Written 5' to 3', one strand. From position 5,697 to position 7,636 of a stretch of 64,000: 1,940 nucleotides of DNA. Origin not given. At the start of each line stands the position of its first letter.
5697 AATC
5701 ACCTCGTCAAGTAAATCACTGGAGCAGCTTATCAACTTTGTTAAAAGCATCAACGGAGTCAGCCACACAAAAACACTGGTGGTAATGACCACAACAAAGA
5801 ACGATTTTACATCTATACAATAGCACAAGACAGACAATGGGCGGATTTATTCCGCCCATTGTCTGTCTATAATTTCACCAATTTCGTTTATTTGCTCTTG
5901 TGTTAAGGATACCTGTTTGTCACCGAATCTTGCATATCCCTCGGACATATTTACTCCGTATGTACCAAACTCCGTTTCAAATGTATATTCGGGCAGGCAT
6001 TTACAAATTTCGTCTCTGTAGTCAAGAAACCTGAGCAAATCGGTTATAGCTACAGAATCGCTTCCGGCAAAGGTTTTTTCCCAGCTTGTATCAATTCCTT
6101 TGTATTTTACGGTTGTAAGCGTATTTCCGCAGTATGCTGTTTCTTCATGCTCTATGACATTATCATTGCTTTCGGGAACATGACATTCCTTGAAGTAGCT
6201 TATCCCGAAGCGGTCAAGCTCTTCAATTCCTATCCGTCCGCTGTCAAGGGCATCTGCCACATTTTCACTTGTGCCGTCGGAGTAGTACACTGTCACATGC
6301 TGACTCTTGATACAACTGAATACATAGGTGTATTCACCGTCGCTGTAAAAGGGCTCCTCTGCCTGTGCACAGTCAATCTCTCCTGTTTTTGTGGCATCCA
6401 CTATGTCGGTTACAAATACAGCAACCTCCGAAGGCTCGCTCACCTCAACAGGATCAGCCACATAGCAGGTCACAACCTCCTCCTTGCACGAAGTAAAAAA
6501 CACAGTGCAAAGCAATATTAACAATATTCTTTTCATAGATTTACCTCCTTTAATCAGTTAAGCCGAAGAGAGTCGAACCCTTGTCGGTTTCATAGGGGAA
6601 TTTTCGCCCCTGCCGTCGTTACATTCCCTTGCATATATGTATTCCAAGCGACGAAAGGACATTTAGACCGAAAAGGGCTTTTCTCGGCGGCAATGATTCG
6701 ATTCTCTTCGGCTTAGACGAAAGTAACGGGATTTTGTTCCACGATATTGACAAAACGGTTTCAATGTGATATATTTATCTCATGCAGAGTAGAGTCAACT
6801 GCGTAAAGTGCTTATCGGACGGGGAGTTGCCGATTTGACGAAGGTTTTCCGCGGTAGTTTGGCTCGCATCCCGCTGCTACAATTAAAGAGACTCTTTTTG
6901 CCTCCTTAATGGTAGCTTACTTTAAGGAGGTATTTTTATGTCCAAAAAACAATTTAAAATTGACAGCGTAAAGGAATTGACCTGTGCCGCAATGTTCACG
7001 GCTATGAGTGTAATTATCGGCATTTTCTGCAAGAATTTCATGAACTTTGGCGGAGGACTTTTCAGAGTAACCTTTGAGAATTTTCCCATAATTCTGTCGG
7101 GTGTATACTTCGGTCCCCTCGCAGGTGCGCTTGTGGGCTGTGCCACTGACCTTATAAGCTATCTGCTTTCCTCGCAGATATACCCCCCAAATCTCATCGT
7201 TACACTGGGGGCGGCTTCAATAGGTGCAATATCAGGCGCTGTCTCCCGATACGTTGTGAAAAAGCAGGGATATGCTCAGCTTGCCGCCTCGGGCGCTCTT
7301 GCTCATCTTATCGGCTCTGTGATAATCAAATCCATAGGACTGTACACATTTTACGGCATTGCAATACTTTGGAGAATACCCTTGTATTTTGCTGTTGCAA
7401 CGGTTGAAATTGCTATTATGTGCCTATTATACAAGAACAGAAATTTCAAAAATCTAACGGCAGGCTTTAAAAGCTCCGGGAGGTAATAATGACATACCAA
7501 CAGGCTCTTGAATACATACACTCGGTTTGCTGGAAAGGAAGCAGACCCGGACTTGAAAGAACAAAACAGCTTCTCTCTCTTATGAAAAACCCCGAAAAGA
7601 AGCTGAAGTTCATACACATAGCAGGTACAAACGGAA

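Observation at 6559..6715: Two copies of a TIR-bounded, possibly structured element placed identically in 5' leaders of minus-strand genes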

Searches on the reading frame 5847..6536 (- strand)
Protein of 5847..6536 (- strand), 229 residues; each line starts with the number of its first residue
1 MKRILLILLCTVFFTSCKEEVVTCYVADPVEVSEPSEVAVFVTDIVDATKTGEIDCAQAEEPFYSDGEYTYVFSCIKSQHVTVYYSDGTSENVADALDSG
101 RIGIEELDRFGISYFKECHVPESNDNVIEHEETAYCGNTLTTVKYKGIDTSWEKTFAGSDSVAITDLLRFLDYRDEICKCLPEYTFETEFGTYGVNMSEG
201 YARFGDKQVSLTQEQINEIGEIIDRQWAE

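Call 23: find_encoding_contigs(protein=window:5847-6536:-, flank=3000, max_places=10)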
Protein window:5847-6536:- (229 aa): 2 contigs read that carry it; 2 places shown.
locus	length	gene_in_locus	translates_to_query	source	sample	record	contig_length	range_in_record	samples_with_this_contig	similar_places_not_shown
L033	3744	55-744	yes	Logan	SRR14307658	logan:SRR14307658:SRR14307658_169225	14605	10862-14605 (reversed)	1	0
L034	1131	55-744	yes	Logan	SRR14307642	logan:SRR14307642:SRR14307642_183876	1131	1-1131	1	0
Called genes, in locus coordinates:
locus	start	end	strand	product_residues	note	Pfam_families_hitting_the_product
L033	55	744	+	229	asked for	-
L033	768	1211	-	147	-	PF01047:MarR (weak), PF08279:HTH_11 (weak), PF13404:HTH_AsnC-type, PF13412:HTH_24, PF01037:AsnC_trans_reg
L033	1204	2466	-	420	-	PF00916:Sulfate_transp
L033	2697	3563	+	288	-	PF01261:AP_endonuc_2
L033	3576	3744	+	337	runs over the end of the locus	PF01408:GFO_IDH_MocA, PF22725:GFO_IDH_MocA_C3, PF02894:GFO_IDH_MocA_C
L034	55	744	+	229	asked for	-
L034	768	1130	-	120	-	?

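Call 34: list_cluster_members(proteins=[window:5847-6536:-, window:6938-7486:+, window:38106-38867:+, window:7489-8760:+, window:35917-37719:-, window:8960-11026:-])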
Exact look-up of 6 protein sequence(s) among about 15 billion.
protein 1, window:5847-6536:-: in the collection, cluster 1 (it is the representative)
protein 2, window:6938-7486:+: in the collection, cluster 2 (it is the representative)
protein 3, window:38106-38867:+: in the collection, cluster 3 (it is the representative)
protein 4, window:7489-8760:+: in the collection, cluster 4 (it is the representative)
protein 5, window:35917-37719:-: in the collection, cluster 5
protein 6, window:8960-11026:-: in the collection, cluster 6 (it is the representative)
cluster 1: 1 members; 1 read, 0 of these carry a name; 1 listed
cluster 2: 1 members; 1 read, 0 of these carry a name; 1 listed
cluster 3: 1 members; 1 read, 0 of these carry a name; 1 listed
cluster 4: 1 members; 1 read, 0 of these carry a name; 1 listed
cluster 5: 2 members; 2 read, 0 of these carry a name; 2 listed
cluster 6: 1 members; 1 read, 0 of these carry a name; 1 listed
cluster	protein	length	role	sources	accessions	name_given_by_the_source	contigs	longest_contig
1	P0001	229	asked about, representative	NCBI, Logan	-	-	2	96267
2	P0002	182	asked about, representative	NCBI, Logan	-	-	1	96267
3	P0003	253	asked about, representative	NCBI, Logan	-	-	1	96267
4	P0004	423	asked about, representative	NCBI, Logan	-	-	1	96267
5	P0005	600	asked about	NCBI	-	-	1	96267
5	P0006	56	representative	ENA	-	-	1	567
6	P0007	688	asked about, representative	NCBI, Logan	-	-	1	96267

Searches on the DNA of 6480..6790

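Call 6: search_rna_families(source=window, start=6480, end=6790, threshold=evalue, max_evalue=10, show_alignments=4)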
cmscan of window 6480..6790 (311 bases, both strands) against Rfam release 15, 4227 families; matches with E-value up to 10: 5.
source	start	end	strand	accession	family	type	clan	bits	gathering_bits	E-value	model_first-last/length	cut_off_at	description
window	6706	6765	-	RF01730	Termite-leu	Cis-reg;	-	17.7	51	0.22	1-78/78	no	Termite-leu RNA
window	6705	6788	-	RF01198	snoR69Y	Gene; snRNA; snoRNA; CD-box;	CL00051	15.2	45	5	1-99/99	no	Small nucleolar RNA snoR69Y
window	6523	6564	+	RF02120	FTX_2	Gene; lncRNA;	-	13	48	4.3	62-97/97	no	FTX transcript, XIST regulator conserved region 2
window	6755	6781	-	RF01977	HOTAIRM1_3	Gene; lncRNA;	-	12.9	37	0.81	33-59/59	no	HOX antisense intergenic RNA myeloid 1 conserved region 3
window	6534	6613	-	RF03036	osmY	Gene; sRNA;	-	12.8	46.9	2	1-72/72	no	osmY RNA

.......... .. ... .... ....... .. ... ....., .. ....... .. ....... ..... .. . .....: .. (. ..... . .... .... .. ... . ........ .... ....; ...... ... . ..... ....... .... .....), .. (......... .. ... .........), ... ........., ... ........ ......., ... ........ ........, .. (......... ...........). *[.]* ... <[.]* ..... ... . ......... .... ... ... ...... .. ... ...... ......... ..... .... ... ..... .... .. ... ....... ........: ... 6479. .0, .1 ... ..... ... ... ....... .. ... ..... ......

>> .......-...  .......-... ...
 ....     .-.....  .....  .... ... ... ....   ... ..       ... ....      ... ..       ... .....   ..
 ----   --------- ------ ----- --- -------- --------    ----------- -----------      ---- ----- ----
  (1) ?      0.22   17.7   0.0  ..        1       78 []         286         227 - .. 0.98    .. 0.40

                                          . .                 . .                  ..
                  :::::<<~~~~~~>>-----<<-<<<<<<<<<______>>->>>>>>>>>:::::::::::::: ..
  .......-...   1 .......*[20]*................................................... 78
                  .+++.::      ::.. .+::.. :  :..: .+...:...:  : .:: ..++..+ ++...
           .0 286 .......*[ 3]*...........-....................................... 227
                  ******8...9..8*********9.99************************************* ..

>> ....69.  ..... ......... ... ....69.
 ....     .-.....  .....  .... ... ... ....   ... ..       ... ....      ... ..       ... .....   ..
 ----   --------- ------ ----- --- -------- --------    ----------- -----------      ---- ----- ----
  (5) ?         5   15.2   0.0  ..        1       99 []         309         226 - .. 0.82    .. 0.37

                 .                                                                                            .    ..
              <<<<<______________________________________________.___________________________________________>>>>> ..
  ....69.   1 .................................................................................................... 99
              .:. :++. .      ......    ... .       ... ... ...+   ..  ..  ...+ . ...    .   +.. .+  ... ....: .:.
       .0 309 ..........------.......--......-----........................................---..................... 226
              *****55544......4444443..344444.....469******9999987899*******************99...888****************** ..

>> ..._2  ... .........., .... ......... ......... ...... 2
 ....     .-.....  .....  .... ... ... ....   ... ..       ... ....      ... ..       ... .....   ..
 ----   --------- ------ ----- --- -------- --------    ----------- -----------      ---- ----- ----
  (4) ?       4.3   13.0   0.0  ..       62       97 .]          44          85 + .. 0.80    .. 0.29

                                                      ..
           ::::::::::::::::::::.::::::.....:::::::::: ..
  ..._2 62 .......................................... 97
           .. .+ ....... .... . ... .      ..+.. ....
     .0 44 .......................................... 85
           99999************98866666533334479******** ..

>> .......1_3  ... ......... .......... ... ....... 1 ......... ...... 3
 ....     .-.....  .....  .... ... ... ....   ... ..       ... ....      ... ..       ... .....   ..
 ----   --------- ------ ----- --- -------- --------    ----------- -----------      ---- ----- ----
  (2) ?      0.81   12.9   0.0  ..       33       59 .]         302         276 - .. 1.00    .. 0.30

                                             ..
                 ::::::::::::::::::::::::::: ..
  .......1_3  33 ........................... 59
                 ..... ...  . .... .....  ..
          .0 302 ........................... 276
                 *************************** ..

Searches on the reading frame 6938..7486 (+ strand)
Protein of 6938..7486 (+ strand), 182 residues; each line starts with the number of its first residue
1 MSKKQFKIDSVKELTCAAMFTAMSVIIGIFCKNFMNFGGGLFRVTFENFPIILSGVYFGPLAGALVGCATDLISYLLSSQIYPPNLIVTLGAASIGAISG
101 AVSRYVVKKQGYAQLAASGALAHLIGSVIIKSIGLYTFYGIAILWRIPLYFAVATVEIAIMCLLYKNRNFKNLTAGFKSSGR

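Call 29: find_encoding_contigs(protein=window:6938-7486:+, flank=4000, max_places=10)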
Protein window:6938-7486:+ (182 aa): 1 contig read that carries it; 1 place shown.
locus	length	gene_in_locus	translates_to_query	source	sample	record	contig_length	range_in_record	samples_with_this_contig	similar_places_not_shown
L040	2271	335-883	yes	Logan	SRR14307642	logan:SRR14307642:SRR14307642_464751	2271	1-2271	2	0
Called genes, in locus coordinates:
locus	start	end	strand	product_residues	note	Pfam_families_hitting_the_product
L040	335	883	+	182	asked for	PF07155:ECF-ribofla_trS, PF12822:ECF_trnsprt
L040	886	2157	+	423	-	PF08245:Mur_ligase_M, PF02875:Mur_ligase_C, PF27239:FOL3_C (weak)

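Call 40: find_homologous_proteins(query=window:6938-7486:+, max_evalue=1e-20)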
Query window:6938-7486:+ (182 aa): 1322 proteins with E <= 1e-20 among 1841 candidates; the best 120 are listed.
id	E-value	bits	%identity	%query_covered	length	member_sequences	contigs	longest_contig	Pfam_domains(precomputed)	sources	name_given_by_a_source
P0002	5.2e-111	386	100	100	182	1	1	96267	PF07155.18,PF12822.13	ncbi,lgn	-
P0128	7.8e-98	343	87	100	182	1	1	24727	PF07155.18,PF12822.13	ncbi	-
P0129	8.8e-81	288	74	95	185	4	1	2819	PF07155.18,PF12822.13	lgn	-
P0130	6.1e-79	282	72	95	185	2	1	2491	PF07155.18,PF12822.13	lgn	-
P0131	1.2e-75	271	73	93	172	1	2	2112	PF07155.18,PF12822.13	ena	-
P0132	6.4e-75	269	71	93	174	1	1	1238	PF07155.18,PF12822.13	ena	-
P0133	8.4e-75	268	70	93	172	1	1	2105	PF07155.18,PF12822.13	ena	-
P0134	1.1e-74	268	75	89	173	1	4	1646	PF07155.18,PF12822.13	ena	-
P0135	4.2e-74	266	70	93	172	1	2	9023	PF07155.18,PF12822.13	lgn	-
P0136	4.6e-74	266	73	90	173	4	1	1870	PF07155.18,PF12822.13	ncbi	-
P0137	5.4e-74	266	72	93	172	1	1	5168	PF07155.18,PF12822.13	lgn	-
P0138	9.0e-74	265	73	91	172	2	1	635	PF07155.18,PF12822.13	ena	-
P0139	2.6e-73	263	71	95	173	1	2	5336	PF07155.18,PF12822.13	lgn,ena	-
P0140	3.4e-73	263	71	95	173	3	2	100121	PF07155.18,PF12822.13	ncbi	-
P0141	3.7e-73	263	72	95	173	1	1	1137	PF07155.18,PF12822.13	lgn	-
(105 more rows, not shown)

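Call 41: find_encoding_contigs(protein=P0128, flank=10000, max_places=4)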
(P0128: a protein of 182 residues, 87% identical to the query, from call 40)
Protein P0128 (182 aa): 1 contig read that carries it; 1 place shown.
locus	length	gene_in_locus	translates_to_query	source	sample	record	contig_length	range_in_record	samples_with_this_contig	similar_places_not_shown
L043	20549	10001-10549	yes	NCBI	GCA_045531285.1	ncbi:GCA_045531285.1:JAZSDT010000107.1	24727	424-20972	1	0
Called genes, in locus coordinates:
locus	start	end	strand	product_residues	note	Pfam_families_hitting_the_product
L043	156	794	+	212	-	PF00300:His_Phos_1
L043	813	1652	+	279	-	PF01261:AP_endonuc_2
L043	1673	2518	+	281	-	PF01261:AP_endonuc_2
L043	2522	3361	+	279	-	PF01261:AP_endonuc_2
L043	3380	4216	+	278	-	PF01261:AP_endonuc_2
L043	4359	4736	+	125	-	-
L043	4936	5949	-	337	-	PF01408:GFO_IDH_MocA, PF02894:GFO_IDH_MocA_C, PF22725:GFO_IDH_MocA_C3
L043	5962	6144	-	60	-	PF01261:AP_endonuc_2 (weak)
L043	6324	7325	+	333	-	-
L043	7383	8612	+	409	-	PF00916:Sulfate_transp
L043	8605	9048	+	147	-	PF01047:MarR (weak), PF08279:HTH_11 (weak), PF13404:HTH_AsnC-type, PF13412:HTH_24, PF01037:AsnC_trans_reg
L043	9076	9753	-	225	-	-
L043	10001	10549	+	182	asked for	PF07155:ECF-ribofla_trS, PF12822:ECF_trnsprt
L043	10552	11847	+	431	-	PF08245:Mur_ligase_M, PF02875:Mur_ligase_C, PF27239:FOL3_C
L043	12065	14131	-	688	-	-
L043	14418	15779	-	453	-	PF01554:MatE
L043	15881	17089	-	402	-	PF00365:PFK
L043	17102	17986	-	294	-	PF01430:HSP33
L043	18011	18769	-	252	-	PF02353:CMAS (weak), PF01209:Ubie_methyltran (faint), PF05175:MTS, PF13489:Methyltransf_23, PF08241:Methyltransf_11, PF08242:Methyltransf_12, PF13649:Methyltransf_25, PF13847:Methyltransf_31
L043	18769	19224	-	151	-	PF00583:Acetyltransf_1 (weak), PF13673:Acetyltransf_10, PF13508:Acetyltransf_7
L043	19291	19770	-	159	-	PF04892:VanZ-LLP1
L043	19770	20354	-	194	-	PF07155:ECF-ribofla_trS (weak), PF12822:ECF_trnsprt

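Call 42: find_encoding_contigs(protein=P0129, flank=3000, max_places=4)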
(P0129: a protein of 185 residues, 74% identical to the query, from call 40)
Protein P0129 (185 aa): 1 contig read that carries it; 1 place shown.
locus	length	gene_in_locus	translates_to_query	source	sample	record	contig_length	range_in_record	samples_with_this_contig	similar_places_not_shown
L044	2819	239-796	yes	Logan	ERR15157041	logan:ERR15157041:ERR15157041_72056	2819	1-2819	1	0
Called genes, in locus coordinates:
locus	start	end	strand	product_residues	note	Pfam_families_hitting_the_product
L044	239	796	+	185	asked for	PF07155:ECF-ribofla_trS, PF12822:ECF_trnsprt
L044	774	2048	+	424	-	PF08245:Mur_ligase_M, PF02875:Mur_ligase_C, PF27239:FOL3_C (weak)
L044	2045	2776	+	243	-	-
